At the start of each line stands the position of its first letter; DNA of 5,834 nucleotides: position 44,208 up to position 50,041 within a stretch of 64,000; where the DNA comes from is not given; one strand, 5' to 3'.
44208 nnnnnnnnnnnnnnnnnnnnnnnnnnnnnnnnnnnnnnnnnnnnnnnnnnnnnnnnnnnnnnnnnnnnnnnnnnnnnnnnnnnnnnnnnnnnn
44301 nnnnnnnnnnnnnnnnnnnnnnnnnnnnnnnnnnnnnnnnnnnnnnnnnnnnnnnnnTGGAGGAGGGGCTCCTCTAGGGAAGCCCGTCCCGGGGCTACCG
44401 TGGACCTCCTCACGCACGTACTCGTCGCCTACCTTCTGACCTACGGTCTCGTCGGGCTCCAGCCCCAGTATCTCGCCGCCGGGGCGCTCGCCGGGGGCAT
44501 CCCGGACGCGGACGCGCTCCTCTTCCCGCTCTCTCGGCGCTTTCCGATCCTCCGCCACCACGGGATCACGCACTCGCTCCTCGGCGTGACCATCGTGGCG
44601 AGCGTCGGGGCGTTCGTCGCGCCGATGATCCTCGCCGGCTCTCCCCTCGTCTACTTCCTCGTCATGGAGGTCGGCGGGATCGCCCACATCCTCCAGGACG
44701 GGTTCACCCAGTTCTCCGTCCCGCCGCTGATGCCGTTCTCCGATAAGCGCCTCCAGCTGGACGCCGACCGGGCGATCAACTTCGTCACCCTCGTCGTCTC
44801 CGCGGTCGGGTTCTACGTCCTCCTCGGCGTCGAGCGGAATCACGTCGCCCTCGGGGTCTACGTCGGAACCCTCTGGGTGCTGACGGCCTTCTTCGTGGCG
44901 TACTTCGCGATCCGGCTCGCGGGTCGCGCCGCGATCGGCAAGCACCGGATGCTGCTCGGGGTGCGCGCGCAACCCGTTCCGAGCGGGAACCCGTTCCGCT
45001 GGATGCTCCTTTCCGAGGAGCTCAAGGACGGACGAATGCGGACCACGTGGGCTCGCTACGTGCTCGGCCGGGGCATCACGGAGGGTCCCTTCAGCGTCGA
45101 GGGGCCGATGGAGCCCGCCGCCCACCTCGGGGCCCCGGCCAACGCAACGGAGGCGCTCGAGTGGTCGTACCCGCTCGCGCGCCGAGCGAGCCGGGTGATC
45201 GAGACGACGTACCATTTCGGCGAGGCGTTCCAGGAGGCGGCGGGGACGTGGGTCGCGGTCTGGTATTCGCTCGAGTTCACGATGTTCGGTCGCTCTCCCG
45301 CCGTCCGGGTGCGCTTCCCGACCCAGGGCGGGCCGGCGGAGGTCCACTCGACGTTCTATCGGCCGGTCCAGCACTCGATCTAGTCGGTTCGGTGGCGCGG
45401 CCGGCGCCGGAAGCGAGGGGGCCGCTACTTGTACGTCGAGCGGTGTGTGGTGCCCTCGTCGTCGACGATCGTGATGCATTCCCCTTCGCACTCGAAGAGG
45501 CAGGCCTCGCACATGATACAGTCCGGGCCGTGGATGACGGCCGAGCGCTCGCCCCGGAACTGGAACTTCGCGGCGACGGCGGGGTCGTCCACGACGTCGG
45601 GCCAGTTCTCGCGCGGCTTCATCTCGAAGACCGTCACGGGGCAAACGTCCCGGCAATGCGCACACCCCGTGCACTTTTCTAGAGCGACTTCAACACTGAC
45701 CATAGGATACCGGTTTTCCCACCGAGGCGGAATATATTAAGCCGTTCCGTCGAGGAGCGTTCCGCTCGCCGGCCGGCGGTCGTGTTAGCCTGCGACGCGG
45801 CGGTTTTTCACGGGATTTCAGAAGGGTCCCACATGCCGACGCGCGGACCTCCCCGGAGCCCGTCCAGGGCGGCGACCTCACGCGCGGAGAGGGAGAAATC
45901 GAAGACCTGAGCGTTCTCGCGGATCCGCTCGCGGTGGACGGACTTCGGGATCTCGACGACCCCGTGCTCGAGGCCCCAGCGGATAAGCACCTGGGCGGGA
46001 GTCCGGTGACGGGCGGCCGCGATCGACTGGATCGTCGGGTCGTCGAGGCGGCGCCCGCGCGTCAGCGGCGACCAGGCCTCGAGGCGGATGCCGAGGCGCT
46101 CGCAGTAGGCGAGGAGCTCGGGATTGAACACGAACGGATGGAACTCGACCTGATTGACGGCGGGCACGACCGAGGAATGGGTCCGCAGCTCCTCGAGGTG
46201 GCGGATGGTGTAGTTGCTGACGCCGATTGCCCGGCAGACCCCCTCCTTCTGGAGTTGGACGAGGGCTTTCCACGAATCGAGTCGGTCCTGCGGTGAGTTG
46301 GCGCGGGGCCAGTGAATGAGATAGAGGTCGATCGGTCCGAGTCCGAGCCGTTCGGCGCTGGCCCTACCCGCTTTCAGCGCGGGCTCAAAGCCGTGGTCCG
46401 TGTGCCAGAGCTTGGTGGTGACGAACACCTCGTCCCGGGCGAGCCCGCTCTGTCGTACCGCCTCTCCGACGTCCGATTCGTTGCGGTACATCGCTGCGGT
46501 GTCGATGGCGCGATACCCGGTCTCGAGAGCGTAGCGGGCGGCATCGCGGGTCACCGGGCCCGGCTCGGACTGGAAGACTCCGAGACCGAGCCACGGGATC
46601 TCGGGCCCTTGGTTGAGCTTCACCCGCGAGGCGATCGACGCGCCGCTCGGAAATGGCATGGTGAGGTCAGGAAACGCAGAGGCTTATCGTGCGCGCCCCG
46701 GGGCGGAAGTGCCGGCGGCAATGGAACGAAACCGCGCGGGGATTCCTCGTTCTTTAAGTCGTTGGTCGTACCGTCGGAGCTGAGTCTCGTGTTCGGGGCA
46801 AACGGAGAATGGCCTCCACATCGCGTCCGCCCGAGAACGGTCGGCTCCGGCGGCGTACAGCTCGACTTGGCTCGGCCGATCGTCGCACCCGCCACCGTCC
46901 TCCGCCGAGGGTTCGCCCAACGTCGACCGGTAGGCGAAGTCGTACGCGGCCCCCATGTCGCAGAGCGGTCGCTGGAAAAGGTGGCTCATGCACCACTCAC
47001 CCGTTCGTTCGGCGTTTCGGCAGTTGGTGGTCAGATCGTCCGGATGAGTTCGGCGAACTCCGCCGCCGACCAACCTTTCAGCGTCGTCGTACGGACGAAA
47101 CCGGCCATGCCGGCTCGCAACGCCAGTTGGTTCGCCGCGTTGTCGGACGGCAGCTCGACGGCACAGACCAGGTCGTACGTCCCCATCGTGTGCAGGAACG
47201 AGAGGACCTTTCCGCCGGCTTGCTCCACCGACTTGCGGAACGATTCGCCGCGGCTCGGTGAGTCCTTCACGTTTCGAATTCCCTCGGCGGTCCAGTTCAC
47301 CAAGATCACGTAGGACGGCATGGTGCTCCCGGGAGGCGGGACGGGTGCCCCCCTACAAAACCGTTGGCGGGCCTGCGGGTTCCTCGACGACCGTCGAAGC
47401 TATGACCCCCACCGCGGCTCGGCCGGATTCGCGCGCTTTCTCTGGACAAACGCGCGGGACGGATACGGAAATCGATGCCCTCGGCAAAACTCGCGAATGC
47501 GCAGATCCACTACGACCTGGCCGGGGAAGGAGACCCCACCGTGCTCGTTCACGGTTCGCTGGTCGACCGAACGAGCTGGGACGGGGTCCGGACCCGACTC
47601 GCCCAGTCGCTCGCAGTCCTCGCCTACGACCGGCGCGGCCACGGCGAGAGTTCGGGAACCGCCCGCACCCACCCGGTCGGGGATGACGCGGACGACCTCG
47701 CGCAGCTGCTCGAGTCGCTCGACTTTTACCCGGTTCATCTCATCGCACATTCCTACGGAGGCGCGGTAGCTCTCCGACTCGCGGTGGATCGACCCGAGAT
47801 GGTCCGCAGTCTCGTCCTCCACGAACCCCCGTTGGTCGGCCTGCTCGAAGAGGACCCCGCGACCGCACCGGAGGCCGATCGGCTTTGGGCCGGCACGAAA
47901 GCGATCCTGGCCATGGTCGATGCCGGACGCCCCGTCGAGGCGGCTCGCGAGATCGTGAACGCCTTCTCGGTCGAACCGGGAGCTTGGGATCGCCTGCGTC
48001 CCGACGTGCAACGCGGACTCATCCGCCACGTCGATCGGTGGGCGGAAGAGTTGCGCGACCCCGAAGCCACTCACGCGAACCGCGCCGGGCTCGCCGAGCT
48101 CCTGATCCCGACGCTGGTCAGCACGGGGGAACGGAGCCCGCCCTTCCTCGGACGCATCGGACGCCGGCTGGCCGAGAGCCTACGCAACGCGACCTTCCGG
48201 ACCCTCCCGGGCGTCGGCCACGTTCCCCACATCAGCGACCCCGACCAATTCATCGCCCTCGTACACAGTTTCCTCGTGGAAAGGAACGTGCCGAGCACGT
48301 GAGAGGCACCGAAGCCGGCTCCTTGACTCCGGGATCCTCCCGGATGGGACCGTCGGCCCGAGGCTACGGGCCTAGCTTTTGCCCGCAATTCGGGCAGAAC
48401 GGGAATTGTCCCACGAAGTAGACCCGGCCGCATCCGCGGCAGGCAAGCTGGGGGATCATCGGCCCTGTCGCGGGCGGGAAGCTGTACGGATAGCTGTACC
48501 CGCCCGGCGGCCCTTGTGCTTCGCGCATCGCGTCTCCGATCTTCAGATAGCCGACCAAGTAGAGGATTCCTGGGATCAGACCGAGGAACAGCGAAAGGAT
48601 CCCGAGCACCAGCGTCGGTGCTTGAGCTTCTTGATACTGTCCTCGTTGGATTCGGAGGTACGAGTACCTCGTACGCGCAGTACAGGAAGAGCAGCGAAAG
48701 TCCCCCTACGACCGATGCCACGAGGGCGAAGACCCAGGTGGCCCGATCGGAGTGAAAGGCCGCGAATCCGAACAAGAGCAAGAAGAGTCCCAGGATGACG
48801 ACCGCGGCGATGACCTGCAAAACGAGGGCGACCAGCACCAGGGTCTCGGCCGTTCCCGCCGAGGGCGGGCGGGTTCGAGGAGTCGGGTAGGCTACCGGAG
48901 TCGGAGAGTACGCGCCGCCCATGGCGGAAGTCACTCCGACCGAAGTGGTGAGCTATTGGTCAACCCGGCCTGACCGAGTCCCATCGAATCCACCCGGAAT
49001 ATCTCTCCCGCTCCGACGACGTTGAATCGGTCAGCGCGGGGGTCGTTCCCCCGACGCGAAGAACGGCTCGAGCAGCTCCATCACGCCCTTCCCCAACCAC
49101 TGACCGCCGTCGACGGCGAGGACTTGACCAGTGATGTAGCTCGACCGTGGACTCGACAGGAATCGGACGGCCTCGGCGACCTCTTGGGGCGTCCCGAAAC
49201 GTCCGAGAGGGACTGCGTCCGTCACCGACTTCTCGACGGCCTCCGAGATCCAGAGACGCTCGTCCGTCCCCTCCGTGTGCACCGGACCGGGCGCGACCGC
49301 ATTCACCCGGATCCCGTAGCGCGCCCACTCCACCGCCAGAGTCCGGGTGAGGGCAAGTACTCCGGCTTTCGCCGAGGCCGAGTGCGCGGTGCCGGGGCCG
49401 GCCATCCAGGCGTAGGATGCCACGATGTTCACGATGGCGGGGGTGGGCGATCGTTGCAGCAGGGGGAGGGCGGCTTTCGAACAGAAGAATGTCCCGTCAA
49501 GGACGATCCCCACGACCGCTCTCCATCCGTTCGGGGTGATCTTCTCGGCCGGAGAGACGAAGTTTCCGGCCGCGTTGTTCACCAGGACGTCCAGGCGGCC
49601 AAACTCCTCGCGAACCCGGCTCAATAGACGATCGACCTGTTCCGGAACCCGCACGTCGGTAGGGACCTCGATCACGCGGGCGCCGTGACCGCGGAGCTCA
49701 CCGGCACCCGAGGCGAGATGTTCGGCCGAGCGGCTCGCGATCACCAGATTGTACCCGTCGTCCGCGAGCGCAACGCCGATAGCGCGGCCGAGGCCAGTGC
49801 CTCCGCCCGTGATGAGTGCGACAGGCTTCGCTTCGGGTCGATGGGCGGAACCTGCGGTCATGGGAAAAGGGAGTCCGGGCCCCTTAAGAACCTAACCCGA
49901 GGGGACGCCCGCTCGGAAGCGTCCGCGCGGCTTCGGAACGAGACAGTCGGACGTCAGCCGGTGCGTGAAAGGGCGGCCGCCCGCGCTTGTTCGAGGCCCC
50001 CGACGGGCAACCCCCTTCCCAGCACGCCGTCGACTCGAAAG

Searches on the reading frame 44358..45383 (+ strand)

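Call 12: search_protein_families(library=ncbifam, proteins=[window:44358-45383:+], max_evalue=0.001)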
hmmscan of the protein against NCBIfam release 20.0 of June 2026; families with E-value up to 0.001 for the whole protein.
window:44358-45383:+ (341 aa): 1 family
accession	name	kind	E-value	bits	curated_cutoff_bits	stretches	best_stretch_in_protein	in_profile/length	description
NF008651.0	PRK11648.1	equivalog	8.7e-05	22.3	216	1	64-128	68-131/196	metal-dependent hydrolase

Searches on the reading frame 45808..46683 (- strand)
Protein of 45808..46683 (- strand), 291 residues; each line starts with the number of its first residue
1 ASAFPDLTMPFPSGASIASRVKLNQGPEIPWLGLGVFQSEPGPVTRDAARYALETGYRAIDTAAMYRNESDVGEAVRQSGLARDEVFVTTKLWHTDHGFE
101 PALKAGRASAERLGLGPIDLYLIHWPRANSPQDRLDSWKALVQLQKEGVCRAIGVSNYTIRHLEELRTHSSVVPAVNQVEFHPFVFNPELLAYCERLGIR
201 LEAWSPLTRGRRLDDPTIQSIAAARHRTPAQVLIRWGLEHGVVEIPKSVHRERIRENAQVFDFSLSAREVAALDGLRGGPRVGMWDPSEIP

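Call 64: search_protein_families(library=pfam, proteins=[window:45808-46683:-], max_evalue=0.0001)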
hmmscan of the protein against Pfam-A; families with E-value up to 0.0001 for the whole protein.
window:45808-46683:- (291 aa): 1 family
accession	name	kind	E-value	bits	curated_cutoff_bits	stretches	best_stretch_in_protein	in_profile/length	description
PF00248.27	Aldo_ket_red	-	7.9e-51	173.3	24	1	47-276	23-289/291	Aldo/keto reductase family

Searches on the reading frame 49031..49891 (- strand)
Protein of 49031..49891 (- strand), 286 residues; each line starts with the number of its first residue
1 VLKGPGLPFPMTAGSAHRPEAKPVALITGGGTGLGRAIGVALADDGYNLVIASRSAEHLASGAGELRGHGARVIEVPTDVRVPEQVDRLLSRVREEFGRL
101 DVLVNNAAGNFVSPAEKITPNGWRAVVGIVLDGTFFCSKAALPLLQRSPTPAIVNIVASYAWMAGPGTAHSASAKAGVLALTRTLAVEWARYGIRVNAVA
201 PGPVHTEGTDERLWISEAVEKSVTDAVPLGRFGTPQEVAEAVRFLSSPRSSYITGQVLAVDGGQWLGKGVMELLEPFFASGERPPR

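Call 11: search_protein_families(library=pfam, proteins=[window:49031-49891:-], max_evalue=0.001)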
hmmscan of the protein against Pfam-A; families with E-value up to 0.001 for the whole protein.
window:49031-49891:- (286 aa): 4 families
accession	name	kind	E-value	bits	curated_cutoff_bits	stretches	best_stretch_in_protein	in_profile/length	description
PF13561.12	adh_short_C2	-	7.9e-58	196.3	27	1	32-263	6-234/236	Enoyl-(Acyl carrier protein) reductase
PF00106.31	adh_short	-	5.5e-46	156.9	26.6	1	24-210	2-188/195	short chain dehydrogenase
PF08659.16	KR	-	1.7e-10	41.5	22.6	1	25-135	3-117/180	KR domain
PF23441.1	SDR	-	8.2e-09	35.7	27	1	133-266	125-257/258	SDR-like rossmann domain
